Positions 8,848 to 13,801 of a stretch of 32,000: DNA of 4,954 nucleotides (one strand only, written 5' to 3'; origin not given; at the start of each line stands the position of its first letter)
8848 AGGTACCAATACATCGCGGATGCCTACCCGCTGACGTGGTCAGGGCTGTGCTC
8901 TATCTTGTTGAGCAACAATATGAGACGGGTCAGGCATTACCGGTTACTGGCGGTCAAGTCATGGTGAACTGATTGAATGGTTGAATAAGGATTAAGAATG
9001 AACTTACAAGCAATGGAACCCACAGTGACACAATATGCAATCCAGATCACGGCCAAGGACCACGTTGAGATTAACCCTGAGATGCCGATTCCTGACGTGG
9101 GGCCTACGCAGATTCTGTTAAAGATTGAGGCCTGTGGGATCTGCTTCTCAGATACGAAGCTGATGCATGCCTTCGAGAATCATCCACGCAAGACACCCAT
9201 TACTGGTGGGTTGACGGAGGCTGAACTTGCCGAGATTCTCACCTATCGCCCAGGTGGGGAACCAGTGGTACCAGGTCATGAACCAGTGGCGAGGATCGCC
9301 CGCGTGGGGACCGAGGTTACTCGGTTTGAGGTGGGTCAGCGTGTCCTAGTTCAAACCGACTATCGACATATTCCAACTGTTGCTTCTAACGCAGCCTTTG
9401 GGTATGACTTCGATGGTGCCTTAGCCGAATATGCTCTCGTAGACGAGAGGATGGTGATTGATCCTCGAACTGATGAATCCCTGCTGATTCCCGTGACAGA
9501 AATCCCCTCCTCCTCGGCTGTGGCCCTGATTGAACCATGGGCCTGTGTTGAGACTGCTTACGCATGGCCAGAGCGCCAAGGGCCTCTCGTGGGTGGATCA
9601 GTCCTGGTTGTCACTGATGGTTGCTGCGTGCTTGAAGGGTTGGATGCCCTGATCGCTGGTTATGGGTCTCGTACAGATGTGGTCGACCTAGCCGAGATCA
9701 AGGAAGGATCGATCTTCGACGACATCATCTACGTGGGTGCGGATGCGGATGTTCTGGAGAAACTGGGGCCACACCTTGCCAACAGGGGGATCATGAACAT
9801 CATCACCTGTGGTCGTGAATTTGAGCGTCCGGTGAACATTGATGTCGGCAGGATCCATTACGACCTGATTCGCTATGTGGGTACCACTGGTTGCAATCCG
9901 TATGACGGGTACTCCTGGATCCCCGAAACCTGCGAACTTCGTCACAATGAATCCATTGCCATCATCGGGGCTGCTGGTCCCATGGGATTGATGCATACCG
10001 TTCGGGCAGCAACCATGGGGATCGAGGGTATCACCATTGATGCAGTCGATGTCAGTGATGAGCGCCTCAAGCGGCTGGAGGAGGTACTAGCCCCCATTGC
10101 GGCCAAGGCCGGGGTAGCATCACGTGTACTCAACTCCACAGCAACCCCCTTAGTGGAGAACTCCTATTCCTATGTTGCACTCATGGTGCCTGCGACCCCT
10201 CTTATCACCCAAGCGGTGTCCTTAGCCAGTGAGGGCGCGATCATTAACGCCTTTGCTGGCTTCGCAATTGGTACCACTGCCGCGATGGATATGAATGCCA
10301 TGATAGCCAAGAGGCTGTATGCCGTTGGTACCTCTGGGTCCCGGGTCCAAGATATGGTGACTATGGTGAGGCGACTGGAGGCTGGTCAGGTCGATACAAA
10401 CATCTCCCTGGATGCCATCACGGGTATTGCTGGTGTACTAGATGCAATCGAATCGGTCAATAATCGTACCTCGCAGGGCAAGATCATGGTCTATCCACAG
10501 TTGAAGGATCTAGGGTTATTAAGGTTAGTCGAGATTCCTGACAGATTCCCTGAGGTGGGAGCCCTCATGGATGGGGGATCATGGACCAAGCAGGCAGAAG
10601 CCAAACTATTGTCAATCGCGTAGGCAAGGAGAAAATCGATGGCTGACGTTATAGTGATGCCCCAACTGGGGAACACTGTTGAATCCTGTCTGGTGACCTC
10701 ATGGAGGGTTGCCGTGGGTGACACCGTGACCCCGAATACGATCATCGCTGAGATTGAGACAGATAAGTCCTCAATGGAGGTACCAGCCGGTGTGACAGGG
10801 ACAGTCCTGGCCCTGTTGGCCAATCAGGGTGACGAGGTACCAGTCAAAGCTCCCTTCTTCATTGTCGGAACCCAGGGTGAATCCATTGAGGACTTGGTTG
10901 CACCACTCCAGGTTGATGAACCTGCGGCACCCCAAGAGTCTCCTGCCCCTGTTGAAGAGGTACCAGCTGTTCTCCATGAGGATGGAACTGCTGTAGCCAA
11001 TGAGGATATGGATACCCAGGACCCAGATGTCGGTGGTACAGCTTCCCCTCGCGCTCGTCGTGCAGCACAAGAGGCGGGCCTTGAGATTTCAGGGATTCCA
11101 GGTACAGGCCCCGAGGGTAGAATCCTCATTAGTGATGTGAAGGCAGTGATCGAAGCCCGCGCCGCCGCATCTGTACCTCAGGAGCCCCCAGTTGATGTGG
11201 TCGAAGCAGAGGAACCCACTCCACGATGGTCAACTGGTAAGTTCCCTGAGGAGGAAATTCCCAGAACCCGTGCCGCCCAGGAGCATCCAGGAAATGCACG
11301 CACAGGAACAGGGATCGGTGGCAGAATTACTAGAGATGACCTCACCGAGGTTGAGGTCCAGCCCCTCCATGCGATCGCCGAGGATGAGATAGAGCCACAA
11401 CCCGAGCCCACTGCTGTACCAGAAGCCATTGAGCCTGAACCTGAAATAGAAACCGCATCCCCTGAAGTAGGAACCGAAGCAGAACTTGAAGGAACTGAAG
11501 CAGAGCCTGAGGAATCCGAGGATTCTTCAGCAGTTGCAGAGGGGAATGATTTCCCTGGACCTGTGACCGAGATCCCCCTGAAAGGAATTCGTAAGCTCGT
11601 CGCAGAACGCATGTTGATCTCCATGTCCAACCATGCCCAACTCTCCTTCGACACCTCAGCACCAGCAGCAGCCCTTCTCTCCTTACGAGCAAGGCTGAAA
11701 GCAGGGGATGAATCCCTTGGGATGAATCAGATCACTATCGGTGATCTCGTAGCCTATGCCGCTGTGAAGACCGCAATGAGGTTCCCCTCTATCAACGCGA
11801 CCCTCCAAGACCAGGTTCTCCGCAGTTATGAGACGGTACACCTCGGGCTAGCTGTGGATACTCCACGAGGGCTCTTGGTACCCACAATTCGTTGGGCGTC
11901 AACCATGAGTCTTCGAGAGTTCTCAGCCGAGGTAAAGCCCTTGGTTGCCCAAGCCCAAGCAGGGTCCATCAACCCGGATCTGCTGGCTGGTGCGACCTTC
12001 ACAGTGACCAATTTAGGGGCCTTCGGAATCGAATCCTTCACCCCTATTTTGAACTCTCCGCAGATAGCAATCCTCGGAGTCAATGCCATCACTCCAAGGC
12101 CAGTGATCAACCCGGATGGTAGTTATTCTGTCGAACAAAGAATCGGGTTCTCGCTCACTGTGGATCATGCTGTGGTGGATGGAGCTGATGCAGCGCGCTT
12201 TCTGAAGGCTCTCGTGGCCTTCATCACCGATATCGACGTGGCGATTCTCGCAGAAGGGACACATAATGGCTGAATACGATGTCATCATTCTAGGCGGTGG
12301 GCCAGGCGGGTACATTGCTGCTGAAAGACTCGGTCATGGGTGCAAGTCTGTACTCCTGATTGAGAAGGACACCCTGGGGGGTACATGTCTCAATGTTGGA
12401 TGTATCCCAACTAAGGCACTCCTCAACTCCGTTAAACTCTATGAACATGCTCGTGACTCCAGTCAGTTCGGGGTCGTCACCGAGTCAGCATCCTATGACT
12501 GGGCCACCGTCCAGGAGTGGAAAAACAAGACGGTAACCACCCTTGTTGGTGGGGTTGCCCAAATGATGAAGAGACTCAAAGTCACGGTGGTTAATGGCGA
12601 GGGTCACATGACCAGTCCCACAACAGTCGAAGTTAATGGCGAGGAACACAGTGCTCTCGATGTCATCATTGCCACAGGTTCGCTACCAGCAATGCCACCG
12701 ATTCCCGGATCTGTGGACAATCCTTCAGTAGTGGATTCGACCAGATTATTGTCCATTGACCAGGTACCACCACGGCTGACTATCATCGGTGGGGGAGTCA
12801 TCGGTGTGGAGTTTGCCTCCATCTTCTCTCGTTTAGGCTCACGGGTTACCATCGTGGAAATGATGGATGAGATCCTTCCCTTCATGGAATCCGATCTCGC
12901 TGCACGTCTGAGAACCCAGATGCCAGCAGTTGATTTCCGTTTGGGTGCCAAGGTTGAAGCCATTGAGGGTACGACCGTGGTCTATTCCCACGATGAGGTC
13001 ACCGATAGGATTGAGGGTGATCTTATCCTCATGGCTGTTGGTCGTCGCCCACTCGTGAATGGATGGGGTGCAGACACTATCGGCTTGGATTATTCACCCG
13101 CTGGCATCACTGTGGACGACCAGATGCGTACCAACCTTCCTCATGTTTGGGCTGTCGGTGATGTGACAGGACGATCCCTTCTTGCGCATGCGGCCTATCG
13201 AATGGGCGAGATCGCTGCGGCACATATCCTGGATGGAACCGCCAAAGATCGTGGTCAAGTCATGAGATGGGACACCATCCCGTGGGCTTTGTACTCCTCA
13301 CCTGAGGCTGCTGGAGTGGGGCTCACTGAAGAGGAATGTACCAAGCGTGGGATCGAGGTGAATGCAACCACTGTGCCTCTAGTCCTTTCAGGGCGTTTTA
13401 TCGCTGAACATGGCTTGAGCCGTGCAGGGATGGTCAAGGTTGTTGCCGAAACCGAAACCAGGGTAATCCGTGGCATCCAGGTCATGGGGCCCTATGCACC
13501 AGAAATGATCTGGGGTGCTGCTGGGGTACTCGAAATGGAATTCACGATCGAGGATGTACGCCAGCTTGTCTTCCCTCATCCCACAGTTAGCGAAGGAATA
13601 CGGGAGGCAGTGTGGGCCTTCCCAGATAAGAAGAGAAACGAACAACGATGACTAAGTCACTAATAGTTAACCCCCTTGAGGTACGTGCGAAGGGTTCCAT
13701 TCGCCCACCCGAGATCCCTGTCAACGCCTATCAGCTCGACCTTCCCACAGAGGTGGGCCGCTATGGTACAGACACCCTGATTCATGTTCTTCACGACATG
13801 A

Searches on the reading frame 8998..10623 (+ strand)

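Call 57: search_protein_families(library=pfam, proteins=[window:8998-10623:+], max_evalue=0.001)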
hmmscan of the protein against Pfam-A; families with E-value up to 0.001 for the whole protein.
window:8998-10623:+ (541 aa): 1 family
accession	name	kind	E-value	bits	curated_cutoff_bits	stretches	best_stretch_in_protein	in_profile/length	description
PF08240.17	ADH_N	-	1.3e-15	57.9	23.5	1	35-154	1-100/104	Alcohol dehydrogenase GroES-like domain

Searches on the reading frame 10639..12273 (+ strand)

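Call 58: search_protein_families(library=pfam, proteins=[window:10639-12273:+], max_evalue=0.001)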
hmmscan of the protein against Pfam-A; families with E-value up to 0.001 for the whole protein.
window:10639-12273:+ (544 aa): 3 families
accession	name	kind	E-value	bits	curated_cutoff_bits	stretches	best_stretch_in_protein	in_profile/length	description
PF00198.28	2-oxoacid_dh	-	1.2e-62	211.8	23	1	308-534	3-229/232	2-oxoacid dehydrogenases acyltransferase (catalytic domain)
PF00364.28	Biotin_lipoyl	-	6.5e-17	61.6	22.1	1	5-73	3-70/73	Biotin-requiring enzyme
PF02817.22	E3_binding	-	2.8e-14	53.5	23.7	1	135-167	3-35/36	e3 binding domain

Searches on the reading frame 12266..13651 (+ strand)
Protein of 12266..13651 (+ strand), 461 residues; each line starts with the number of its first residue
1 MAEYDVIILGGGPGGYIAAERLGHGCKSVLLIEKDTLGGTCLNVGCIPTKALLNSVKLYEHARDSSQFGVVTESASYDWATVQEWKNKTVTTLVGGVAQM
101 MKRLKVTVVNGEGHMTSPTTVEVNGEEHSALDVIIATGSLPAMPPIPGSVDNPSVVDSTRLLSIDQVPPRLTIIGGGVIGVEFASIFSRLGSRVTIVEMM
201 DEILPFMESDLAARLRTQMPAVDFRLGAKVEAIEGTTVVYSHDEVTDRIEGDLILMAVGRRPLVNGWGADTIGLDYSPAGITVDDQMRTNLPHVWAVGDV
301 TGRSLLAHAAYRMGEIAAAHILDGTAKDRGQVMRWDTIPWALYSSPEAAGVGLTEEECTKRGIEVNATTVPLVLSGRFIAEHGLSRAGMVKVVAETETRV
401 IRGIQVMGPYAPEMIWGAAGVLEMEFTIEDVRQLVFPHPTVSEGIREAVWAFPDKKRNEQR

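Call 58: search_protein_families(library=pfam, proteins=[window:12266-13651:+], max_evalue=0.001)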
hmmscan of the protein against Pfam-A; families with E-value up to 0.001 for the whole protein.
window:12266-13651:+ (461 aa): 10 families
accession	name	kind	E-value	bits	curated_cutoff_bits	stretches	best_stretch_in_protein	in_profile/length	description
PF07992.20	Pyr_redox_2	-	5.6e-67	226.6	26.1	1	4-314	1-291/291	Pyridine nucleotide-disulphide oxidoreductase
PF02852.28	Pyr_redox_dim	-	7.9e-27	94.1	25.3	1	338-448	1-109/110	Pyridine nucleotide-disulphide oxidoreductase, dimerisation domain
PF00070.33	Pyr_redox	-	2.7e-17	63.5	22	1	170-237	1-70/82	Pyridine nucleotide-disulphide oxidoreductase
PF13738.12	Pyr_redox_3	-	3.3e-10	40.1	30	1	7-298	1-305/305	Pyridine nucleotide-disulphide oxidoreductase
PF03486.20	HI0933_like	-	3.7e-06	27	50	0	5-36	2-33/244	HI0933-like protein Rossmann domain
PF12831.13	FAD_oxidored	-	2.1e-05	24.4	27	1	5-44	1-41/416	FAD dependent oxidoreductase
PF01134.28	GIDA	-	6e-05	22.7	22.1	0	5-77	1-72/391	Glucose inhibited division protein A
PF13450.12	NAD_binding_8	-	0.00013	22.7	21.9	0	8-41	1-35/68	NAD(P)-binding Rossmann-like domain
PF01262.27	AlaDh_PNT_C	-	0.00023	21.1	23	1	168-218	28-79/214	Alanine dehydrogenase/PNT, C-terminal domain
PF01494.25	FAD_binding_3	-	0.00031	20.5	22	0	3-35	1-33/349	FAD binding domain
